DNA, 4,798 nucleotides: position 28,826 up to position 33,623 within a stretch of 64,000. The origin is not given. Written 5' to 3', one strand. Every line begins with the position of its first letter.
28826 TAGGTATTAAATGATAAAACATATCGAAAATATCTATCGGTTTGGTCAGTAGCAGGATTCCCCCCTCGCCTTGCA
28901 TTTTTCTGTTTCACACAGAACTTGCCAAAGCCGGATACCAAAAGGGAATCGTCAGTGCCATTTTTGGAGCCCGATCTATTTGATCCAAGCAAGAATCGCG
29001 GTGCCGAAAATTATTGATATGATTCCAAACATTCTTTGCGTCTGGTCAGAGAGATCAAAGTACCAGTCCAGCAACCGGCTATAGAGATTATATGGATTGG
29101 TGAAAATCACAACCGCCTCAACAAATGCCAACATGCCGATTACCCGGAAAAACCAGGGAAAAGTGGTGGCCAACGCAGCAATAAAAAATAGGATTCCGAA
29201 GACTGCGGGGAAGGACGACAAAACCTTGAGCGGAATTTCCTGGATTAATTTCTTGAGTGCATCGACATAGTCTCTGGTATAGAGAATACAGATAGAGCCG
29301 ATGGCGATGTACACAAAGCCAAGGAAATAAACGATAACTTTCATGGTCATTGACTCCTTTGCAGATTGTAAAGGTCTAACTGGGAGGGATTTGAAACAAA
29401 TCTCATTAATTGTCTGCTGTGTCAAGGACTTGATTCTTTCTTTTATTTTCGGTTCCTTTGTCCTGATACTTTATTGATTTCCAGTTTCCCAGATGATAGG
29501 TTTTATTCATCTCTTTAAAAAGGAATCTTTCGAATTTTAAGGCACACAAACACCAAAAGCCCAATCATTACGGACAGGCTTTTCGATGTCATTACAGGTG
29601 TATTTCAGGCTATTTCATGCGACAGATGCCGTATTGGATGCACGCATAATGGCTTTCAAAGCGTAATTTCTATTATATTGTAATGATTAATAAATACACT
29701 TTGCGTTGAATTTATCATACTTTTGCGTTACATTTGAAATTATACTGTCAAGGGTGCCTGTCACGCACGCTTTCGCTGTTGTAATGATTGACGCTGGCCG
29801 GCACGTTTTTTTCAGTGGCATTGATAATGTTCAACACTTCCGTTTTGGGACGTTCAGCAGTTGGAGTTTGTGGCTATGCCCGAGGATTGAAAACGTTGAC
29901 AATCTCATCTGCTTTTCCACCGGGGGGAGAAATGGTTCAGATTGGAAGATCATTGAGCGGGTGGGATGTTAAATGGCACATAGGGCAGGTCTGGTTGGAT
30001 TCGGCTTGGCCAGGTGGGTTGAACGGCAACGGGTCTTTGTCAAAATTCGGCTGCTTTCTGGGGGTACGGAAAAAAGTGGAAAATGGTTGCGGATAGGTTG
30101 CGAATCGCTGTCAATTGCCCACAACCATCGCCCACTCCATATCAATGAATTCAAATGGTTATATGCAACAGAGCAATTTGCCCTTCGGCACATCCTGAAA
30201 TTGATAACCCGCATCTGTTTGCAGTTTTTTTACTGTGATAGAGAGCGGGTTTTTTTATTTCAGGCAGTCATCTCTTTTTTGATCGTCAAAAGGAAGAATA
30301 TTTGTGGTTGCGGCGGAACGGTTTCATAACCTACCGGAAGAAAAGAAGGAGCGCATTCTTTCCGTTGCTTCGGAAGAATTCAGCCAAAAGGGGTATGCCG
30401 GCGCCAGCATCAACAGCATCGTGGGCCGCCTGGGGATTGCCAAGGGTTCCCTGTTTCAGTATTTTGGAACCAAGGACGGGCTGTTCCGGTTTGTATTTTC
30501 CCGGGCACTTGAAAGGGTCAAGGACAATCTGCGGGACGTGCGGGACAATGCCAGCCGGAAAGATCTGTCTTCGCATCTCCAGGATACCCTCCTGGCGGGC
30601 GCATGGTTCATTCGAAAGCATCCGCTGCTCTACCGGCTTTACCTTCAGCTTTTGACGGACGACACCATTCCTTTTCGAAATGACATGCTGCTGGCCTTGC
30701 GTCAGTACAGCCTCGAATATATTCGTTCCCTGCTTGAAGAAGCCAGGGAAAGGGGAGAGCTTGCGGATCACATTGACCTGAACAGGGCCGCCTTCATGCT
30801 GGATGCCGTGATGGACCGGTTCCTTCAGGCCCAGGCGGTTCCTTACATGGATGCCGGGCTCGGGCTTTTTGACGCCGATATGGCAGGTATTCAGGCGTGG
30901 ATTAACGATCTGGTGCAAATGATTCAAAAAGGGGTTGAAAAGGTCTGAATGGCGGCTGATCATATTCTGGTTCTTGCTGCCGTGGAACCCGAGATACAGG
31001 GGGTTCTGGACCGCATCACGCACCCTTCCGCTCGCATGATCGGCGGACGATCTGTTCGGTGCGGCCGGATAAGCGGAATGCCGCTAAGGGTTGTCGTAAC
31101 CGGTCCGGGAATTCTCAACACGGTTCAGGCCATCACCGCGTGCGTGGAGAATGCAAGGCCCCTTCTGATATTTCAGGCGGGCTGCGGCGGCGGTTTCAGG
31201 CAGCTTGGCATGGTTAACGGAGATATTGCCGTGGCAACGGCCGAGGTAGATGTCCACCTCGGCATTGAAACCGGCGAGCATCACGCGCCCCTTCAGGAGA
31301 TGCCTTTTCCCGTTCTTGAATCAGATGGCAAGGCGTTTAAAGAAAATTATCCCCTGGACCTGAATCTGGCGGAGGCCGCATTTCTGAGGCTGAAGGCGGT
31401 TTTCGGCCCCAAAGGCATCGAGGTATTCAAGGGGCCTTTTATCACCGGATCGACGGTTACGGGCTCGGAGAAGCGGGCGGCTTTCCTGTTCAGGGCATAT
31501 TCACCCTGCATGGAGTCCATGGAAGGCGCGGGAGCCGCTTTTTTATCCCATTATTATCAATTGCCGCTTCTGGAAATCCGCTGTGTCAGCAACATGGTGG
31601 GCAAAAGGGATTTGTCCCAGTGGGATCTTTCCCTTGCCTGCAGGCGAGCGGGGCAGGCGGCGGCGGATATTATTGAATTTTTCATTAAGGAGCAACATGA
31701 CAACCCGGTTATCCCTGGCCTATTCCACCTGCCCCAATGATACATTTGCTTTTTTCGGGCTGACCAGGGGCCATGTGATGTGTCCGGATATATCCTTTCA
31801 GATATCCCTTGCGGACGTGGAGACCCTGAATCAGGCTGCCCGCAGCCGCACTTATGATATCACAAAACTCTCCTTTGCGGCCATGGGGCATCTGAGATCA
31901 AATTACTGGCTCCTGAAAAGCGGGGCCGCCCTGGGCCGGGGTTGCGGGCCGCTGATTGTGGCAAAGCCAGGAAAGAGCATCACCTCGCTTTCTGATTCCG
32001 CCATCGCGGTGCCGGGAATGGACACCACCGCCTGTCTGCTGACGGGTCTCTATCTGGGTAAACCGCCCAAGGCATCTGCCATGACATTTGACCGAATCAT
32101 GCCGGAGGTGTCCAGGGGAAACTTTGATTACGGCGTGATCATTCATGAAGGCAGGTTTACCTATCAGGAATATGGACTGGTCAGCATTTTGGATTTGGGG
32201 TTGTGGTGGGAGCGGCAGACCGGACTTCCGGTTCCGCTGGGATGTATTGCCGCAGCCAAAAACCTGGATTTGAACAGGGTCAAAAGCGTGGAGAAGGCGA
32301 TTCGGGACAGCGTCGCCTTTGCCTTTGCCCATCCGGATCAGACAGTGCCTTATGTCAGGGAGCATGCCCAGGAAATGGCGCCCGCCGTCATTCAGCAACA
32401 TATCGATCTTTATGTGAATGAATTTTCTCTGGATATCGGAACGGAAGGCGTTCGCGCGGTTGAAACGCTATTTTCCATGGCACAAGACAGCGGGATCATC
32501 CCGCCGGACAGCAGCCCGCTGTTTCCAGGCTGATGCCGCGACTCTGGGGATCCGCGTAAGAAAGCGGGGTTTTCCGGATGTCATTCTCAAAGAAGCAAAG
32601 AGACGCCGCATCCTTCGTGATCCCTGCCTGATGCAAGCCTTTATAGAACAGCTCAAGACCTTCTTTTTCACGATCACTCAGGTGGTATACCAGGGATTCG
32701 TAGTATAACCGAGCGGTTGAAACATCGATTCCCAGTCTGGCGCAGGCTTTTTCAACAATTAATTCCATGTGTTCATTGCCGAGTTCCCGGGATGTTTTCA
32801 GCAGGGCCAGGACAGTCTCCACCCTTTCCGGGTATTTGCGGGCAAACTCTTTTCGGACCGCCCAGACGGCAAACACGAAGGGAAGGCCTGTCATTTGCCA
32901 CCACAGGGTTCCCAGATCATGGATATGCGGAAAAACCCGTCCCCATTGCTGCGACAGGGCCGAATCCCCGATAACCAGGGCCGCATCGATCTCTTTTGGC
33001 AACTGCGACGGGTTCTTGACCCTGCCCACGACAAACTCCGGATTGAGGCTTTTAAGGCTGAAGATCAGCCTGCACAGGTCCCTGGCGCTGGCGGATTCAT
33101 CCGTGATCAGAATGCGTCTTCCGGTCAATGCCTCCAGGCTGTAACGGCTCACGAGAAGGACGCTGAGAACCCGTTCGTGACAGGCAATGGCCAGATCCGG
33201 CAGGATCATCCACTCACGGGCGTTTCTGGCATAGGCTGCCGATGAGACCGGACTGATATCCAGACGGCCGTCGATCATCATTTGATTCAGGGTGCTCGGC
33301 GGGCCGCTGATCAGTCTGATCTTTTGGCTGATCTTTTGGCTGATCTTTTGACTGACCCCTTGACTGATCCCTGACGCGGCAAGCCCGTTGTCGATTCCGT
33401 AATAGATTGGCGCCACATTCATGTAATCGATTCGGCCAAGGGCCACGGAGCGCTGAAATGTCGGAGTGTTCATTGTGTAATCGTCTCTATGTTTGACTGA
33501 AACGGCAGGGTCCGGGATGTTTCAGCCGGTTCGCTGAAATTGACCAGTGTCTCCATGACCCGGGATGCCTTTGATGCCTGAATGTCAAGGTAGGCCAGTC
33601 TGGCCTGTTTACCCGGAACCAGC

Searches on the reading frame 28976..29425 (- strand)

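Call 82: search_protein_families(library=pfam, proteins=[window:28976-29425:-], max_evalue=0.001)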
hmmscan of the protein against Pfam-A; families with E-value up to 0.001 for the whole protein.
window:28976-29425:- (149 aa): 1 family
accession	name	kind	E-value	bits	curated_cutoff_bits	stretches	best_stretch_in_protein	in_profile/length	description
PF09838.14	DUF2065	-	0.00015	22.2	24.3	1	93-148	2-56/56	Uncharacterized protein conserved in bacteria (DUF2065)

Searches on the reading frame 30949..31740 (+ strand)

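Call 82: search_protein_families(library=pfam, proteins=[window:30949-31740:+], max_evalue=0.001)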
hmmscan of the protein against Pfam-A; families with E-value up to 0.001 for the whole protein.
window:30949-31740:+ (263 aa): 1 family
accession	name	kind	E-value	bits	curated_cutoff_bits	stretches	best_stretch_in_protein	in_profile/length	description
PF01048.26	PNP_UDP_1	-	3.1e-18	66.5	25.1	1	6-246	2-232/233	Phosphorylase superfamily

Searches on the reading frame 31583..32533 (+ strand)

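Call 82: search_protein_families(library=pfam, proteins=[window:31583-32533:+], max_evalue=0.001)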
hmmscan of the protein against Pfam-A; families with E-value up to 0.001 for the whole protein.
window:31583-32533:+ (316 aa): 1 family
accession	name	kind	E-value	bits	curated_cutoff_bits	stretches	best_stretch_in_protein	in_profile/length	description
PF02621.19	VitK2_biosynth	-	1.1e-72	245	26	1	43-301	1-251/252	Menaquinone biosynthesis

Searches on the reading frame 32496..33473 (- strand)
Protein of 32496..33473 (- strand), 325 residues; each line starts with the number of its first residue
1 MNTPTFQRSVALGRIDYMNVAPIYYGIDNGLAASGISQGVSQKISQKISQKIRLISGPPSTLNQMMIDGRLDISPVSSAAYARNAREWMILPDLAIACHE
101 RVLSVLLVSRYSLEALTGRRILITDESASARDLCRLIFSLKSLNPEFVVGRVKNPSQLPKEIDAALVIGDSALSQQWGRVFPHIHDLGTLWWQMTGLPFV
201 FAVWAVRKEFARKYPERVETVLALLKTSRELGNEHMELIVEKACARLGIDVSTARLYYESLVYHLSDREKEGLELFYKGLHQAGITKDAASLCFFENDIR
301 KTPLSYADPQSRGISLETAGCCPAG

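Call 82: search_protein_families(library=pfam, proteins=[window:32496-33473:-], max_evalue=0.001)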
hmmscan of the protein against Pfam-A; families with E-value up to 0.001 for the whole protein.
window:32496-33473:- (325 aa): 1 family
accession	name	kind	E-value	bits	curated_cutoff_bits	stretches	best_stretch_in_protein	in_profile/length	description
PF02621.19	VitK2_biosynth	-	4.2e-64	216.9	26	1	11-279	2-249/252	Menaquinone biosynthesis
